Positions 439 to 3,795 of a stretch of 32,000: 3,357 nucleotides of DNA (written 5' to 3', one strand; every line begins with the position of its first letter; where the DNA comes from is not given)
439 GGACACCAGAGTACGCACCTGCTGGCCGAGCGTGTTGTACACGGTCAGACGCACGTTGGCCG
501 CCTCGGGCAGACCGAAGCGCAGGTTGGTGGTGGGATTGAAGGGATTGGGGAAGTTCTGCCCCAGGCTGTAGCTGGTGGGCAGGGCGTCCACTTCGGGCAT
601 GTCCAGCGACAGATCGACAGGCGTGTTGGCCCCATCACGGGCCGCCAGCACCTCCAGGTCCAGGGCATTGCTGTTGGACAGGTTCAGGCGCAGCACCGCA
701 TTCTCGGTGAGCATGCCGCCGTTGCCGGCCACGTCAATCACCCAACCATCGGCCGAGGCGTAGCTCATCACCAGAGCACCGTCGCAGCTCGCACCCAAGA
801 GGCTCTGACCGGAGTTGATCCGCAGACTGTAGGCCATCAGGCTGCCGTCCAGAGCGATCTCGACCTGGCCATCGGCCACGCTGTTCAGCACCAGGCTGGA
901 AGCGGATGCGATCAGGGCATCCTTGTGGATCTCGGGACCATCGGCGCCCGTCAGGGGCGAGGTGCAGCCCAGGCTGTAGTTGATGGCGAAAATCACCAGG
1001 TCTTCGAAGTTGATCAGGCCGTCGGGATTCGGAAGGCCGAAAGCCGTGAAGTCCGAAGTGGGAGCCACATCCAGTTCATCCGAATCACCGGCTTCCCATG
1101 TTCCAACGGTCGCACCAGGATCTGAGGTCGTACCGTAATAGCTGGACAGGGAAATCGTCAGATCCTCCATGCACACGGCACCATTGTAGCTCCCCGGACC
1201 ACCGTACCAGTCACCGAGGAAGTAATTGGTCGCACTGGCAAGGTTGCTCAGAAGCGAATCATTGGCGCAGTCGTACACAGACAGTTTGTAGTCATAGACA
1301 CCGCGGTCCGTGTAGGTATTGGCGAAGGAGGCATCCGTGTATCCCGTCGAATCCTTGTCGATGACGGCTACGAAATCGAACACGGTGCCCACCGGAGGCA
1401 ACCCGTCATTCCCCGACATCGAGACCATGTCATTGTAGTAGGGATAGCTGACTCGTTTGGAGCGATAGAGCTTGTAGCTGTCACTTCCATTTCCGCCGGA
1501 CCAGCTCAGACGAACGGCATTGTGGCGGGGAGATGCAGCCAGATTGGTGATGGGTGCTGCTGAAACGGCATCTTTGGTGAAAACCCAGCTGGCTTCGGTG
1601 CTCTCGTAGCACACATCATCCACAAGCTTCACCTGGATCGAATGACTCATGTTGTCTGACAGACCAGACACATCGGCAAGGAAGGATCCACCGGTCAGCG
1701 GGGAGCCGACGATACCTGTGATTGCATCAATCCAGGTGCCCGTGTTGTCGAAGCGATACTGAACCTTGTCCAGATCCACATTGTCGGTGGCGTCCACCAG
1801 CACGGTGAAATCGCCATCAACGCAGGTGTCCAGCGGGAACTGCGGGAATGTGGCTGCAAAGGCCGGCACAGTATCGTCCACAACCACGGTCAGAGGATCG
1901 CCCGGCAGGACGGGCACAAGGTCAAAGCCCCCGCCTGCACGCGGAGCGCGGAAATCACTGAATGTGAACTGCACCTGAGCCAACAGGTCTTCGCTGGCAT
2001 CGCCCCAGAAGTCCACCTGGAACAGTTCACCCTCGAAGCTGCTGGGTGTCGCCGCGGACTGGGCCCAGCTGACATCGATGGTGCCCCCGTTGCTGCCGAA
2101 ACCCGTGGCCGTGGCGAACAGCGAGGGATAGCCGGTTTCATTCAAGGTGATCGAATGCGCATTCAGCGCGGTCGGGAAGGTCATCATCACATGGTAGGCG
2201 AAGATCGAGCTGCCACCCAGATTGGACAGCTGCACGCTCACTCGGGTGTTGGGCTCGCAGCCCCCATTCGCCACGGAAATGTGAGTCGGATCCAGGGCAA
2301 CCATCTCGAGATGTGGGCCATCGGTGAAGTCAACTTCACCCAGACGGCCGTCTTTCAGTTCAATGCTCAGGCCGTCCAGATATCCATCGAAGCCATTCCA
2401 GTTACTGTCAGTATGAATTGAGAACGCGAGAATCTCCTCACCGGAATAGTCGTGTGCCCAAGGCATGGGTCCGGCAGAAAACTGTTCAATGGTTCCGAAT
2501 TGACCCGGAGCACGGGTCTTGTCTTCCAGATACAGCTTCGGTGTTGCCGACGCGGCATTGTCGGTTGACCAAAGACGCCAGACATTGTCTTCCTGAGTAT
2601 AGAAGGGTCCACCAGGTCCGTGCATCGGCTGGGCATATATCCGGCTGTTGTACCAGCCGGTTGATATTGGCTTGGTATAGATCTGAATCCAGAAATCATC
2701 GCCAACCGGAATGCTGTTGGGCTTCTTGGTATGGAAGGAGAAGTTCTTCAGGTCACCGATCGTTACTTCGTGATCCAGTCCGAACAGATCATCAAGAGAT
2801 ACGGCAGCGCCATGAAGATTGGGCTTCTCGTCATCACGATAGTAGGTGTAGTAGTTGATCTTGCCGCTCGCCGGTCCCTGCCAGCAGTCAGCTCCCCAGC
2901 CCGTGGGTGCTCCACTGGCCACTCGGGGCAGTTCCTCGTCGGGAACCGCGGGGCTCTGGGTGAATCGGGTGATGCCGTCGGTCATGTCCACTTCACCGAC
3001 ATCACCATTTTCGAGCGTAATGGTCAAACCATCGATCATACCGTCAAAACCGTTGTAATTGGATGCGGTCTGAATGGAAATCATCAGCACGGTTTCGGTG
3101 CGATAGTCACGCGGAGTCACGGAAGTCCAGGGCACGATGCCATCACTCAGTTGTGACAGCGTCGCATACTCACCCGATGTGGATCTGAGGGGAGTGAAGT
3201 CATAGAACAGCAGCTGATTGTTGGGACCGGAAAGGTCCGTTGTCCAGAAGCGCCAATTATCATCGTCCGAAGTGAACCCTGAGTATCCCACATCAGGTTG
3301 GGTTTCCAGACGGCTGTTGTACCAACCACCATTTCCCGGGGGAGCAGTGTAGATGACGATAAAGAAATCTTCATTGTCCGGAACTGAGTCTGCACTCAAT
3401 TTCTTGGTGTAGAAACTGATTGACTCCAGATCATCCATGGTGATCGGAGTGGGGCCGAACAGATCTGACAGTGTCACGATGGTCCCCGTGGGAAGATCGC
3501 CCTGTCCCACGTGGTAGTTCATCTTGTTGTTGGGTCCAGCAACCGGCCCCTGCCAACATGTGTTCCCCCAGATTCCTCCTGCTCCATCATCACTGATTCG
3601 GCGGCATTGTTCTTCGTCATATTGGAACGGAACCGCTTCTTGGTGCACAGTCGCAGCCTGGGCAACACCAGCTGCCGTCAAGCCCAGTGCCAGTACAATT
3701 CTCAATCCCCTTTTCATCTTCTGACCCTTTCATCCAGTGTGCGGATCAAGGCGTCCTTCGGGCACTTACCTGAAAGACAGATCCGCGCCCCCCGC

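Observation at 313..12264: Paralogous T9SS cargo family sharing a ~660-aa cohesin-like / FN3 / dockerin-like stalk under swapped heads: candidate self-assembling surface scaffold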

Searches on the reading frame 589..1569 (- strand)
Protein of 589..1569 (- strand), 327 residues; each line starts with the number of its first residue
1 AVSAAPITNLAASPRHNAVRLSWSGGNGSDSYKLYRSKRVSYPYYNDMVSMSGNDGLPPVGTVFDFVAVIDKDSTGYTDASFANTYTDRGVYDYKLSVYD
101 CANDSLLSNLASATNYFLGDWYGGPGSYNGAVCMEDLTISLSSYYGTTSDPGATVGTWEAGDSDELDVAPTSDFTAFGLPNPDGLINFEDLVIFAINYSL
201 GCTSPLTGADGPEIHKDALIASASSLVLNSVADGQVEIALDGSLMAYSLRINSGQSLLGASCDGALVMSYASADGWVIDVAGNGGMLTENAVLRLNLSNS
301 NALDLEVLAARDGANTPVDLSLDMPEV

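Call 53: predict_structure(alignment_id=A5)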
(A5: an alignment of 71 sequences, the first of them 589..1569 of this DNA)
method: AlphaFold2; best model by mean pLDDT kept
length: 327 residues; sequences in the alignment: 71
mean_pLDDT: 84.5   pTM: 0.85
mean pLDDT of the five models: 84.5, 84.4, 84.0, 82.4, 81.5
residues with pLDDT >= 90: 174; 70-90: 94; 50-70: 43; < 50: 16
segments of 3 or more residues with pLDDT < 50: 50-52, 208-218
pLDDT, mean of each block of 10 residues (from residue 1): 87 91 88 92 58 60 91 94 85 92 83 92 73 89 92 56 84 87 93 87 56 46 83 93 95 94 96 97 91 96 94 92 82
secondary structure, 60 per line:
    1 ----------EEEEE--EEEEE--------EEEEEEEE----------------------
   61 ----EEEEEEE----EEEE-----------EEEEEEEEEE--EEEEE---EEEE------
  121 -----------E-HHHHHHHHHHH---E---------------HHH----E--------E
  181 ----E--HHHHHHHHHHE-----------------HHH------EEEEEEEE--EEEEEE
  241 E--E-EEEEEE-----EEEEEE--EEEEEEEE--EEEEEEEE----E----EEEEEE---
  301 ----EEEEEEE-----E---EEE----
elements in order: E11-15 E18-22 E31-38 E65-71 E76-79 E91-100 E103-107 E111-114 H134-144 H188-197 E225-232 E235-241 E246-251 E257-262 E265-272 E275-282 E292-297 E305-311 E321-323

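Call 55: fold_search(model_id=the predicted structure, library=pdb)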
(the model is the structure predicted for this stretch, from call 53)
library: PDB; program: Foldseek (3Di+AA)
matches with E <= 10: 1614; with E <= 0.001: 58
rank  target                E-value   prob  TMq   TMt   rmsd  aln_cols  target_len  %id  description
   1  4u4b                  1.2e-05  1.00  0.24  0.24   2.3       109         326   20  Crystal Structure of Pectate Lyase Pel3 from Pectobacterium carotovorum with one monomer in the A.U. (released 2015-08-05)
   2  4u49_B                1.9e-05  1.00  0.23  0.24   4.1       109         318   21  Crystal structure of Pectate Lyase Pel3 from Pectobacterium carotovorum with two monomers in the A.U (released 2015-08-05)
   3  4u49_A                2.1e-05  1.00  0.23  0.24   2.5       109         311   22  Crystal structure of Pectate Lyase Pel3 from Pectobacterium carotovorum with two monomers in the A.U (released 2015-08-05)
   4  3b8y_B                2.8e-05  1.00  0.23  0.25   2.4       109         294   17  Crystal Structure of Pectate Lyase PelI from Erwinia chrysanthemi in complex with tetragalacturonic acid (released 2008-04-29)
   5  3b4n_A                3.3e-05  1.00  0.24  0.25   2.0       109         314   17  Crystal Structure Analysis of Pectate Lyase PelI from Erwinia chrysanthemi (released 2008-04-29)
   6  3mpc_A                3.5e-05  1.00  0.24  0.73   3.0       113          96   24  The crystal structure of a Fn3-like protein from Clostridium thermocellum (released 2010-08-11)
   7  7mro                  3.5e-05  1.00  0.25  0.27  21.0       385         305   12  Zebrafish CNTN4 FN1-FN3 domains (released 2022-01-05)
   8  3b8y_A                4.6e-05  1.00  0.24  0.26   2.2       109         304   17  Crystal Structure of Pectate Lyase PelI from Erwinia chrysanthemi in complex with tetragalacturonic acid (released 2008-04-29)
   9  7mrs_A                8.0e-05  0.97  0.23  0.25  19.4       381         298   11  Zebrafish CNTN4 APPb complex (released 2022-01-05)
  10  4urt_B                9.4e-05  1.00  0.22  0.33  13.5       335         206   11  The crystal structure of a fragment of netrin-1 in complex with FN5- FN6 of DCC (released 2014-09-10)
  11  1qg3_B                1.1e-04  1.00  0.24  0.38  11.7       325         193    9  CRYSTAL STRUCTURE OF A TANDEM PAIR OF FIBRONECTIN TYPE III DOMAINS FROM THE CYTOPLASMIC TAIL OF INTEGRIN ALPHA6 BETA4 (released 1999-08-20)
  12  4q58_C                1.1e-04  1.00  0.23  0.40  12.3       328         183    8  Crystal structure of the plectin 1a actin-binding domain/integrin beta 4 fragment complex (released 2014-07-23)
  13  3f7p_D                1.1e-04  1.00  0.25  0.40  11.5       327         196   10  Crystal structure of a complex between integrin beta4 and plectin (released 2009-03-10)
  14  6tpu_A                1.1e-04  1.00  0.22  0.35  15.0       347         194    9  Crystal structures of FNIII domain three and four of the human leucocyte common antigen-related protein, LAR (released 2020-05-13)
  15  5x83_B                1.4e-04  1.00  0.24  0.38  13.8       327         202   11  Structure of DCC FN456 domains (released 2017-09-06)
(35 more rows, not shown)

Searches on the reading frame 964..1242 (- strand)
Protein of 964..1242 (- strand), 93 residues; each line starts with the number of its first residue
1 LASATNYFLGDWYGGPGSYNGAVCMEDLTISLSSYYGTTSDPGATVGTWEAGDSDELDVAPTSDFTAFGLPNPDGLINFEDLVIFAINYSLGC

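Call 36: search_solved_structures(query=A2, max_evalue=10, show_alignments=5)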
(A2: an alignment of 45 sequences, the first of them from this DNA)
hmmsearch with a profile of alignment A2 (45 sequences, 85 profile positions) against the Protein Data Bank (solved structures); distinct sequences matched with E-value up to 10: 11.
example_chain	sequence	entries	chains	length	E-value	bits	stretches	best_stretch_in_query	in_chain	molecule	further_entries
2y3n_B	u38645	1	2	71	6e-05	26.5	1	20-52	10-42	CELLULOSOMAL FAMILY-48 PROCESSIVE GLYCOSIDE HYDROLASE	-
4u3s_B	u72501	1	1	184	0.0012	22.3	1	8-84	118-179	Cellulosomal scaffoldin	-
4wi0_B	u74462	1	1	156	0.0014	22.1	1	8-84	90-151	Cellulosomal scaffoldin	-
5k39_B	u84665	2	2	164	0.0034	20.9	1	8-52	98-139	Dockerin module from a protein of unknown function | Ig domain protein group 2 domain protein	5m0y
2b59_B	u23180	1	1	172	0.12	15.9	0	21-45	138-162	Cellulosomal scaffolding protein A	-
5g5d_B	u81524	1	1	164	0.2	15.2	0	22-45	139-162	CELLULOSOMAL-SCAFFOLDING PROTEIN A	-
6kg9_A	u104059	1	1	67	0.36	14.4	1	4-61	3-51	And cellulose-binding endoglucanase family 9 CelL ortholog dockerin domain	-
4fl4_A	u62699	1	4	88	0.54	13.8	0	8-37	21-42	Glycoside hydrolase family 9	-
3kcp_A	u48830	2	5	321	0.62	13.6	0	21-45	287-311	Cellulosomal-scaffolding protein A | Cellulosome anchoring protein cohesin region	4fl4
3sf4_A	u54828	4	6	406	1.6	12.3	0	10-41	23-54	G-protein-signaling modulator 2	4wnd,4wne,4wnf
4wng_A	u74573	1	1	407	1.6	12.3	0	10-41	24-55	G-protein-signaling modulator 2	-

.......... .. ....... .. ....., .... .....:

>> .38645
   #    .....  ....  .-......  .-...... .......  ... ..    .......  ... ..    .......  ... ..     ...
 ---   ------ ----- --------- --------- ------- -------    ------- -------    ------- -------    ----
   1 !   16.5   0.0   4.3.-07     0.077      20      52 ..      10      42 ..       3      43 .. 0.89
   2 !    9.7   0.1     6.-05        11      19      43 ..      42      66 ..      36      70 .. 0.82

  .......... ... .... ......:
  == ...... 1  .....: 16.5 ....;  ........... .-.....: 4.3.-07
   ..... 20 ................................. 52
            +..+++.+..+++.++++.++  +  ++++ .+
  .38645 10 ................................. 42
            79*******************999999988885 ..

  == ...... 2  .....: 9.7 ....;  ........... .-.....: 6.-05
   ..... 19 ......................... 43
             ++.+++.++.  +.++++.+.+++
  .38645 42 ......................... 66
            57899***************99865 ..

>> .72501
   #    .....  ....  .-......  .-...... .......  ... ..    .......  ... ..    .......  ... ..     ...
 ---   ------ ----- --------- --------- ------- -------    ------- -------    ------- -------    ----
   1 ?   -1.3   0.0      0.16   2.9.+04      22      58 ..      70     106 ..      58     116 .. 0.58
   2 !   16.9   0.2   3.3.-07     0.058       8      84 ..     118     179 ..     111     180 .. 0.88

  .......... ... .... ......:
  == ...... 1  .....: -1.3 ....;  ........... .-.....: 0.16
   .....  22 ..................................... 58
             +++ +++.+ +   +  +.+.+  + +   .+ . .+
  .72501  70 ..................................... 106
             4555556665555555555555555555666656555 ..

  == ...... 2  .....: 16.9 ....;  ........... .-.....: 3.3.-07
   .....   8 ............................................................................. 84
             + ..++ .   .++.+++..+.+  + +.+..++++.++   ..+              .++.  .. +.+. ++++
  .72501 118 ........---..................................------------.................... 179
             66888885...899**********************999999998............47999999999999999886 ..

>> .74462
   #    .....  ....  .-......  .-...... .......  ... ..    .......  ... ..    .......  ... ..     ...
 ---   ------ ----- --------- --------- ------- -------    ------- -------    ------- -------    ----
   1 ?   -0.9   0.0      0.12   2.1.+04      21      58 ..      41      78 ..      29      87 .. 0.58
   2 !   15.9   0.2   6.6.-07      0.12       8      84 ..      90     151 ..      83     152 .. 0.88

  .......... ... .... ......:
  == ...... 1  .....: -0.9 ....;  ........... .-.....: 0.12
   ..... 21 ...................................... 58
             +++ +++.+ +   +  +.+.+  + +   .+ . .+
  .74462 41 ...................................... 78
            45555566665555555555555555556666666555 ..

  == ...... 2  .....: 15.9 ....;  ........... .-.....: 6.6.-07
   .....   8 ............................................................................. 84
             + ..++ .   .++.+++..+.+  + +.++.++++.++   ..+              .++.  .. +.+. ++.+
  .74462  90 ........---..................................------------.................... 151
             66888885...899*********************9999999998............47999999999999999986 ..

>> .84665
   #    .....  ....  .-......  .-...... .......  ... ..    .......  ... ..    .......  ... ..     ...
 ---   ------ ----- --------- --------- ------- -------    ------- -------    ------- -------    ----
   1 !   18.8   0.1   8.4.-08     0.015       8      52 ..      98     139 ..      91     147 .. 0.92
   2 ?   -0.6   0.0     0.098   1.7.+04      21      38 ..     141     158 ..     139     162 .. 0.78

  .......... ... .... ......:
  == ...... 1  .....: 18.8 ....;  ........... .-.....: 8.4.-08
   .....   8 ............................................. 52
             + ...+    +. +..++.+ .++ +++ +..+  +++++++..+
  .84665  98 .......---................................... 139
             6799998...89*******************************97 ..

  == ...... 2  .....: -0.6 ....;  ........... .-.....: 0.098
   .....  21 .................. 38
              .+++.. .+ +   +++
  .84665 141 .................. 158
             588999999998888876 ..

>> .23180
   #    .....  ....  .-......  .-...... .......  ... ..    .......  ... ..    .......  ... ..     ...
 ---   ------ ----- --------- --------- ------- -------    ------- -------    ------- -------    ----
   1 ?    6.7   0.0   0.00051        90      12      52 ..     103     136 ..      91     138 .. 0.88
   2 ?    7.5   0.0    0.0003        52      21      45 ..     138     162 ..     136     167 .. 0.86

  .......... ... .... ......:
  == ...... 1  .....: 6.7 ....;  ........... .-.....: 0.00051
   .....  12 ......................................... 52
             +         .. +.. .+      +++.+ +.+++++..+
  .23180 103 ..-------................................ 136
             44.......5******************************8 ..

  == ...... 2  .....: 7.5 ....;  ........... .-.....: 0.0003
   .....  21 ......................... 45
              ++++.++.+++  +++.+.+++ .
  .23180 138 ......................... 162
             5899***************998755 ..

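Call 80: search_protein_representatives(alignment_id=A2)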
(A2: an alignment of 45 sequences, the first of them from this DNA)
Query: 45 sequences, 85 profile positions. Proteins with E-value up to 0.001 (for the whole library): 1398; up to 1e-10: 1028; up to 1e-30: 19. The best 150 are listed.
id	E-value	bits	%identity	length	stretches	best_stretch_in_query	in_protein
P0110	5.2e-69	244.7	-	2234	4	3-84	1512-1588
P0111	6.1e-33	129.1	-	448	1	1-85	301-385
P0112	3.2e-32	126.8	-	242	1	1-84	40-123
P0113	7.4e-32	125.6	-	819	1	1-85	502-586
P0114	1.3e-31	124.8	-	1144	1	1-85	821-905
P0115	1.6e-31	124.6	-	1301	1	2-85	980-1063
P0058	1.7e-31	124.4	-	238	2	1-85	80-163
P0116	2.4e-31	124.0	-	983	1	2-85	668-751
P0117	4.4e-31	123.1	-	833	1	2-85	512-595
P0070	4.4e-31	123.1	-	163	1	2-85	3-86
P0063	4.6e-31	123.0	-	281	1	2-85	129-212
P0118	5.4e-31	122.8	-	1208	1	1-85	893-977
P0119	5.7e-31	122.8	-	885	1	3-85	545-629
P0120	5.7e-31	122.7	-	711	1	2-85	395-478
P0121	7.0e-31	122.5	-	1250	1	3-84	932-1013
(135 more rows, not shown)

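Call 83: search_protein_families(library=pfam, alignment_id=A2, max_evalue=10)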
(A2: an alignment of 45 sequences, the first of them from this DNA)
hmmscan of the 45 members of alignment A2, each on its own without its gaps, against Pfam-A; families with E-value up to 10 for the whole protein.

A. member 1, seq(93 aa): 0 families

B. families by the number of members that match (of 45 scanned): 4 families
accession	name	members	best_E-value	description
PF11776.13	RcnB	1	0.045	Nickel/cobalt transporter regulator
PF00404.24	Dockerin_1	1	0.12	Dockerin type I domain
PF00036.39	EF-hand_1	1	0.18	EF hand domain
PF21861.2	RepB_C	1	0.24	Replication protein RepB, C-terminal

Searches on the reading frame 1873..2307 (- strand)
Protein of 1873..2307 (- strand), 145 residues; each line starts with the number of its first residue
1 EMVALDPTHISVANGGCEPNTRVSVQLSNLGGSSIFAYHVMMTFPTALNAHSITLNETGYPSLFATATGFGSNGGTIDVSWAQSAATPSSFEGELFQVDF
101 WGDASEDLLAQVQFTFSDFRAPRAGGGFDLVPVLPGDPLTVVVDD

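Call 42: search_solved_structures(query=A4, max_evalue=10, show_alignments=2)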
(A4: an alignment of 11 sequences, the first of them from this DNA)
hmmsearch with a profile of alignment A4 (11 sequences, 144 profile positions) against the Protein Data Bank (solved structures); distinct sequences matched with E-value up to 10: 7.
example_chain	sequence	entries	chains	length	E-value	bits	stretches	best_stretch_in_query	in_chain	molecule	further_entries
3asp_A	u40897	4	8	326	0.35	14.3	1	59-120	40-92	Capsid protein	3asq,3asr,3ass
3ast_A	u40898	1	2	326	0.35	14.3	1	59-120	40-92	Capsid protein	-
7qfk_A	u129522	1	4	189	0.73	13.3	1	78-107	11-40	SlpX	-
7qfj_A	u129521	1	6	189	0.79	13.1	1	78-107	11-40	SlpX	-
2ew9_A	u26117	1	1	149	0.91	12.9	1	36-92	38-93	Copper-transporting ATPase 2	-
5iga_A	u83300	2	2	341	1.5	12.2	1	69-107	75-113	TRAP TRANSPORTER SOLUTE BINDING PROTEIN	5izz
5i5p_A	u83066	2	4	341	1.5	12.2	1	69-107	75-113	TRAP TRANSPORTER SOLUTE BINDING PROTEIN | TRAP solute Binding Protein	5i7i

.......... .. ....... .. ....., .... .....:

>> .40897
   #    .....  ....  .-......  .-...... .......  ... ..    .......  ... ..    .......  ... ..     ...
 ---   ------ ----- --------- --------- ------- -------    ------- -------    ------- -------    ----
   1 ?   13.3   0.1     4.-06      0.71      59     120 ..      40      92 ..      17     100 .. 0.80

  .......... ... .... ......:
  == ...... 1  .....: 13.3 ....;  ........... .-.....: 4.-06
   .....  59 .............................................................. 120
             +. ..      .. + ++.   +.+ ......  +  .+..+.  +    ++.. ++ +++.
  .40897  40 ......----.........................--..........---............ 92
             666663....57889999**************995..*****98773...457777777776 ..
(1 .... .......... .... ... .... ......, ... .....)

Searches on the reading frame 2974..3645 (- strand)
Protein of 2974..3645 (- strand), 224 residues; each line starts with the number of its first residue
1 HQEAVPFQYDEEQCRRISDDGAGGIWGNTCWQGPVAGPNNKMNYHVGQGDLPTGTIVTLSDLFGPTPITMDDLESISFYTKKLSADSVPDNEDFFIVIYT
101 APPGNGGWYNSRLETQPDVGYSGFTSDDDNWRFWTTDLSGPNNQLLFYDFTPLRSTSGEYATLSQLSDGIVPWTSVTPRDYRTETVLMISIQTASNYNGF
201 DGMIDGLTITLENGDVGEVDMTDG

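Call 79: search_solved_structures(query=A7, max_evalue=10, show_alignments=1)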
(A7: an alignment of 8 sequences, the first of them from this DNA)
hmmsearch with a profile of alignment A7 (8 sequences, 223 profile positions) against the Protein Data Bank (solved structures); distinct sequences matched with E-value up to 10: 0.
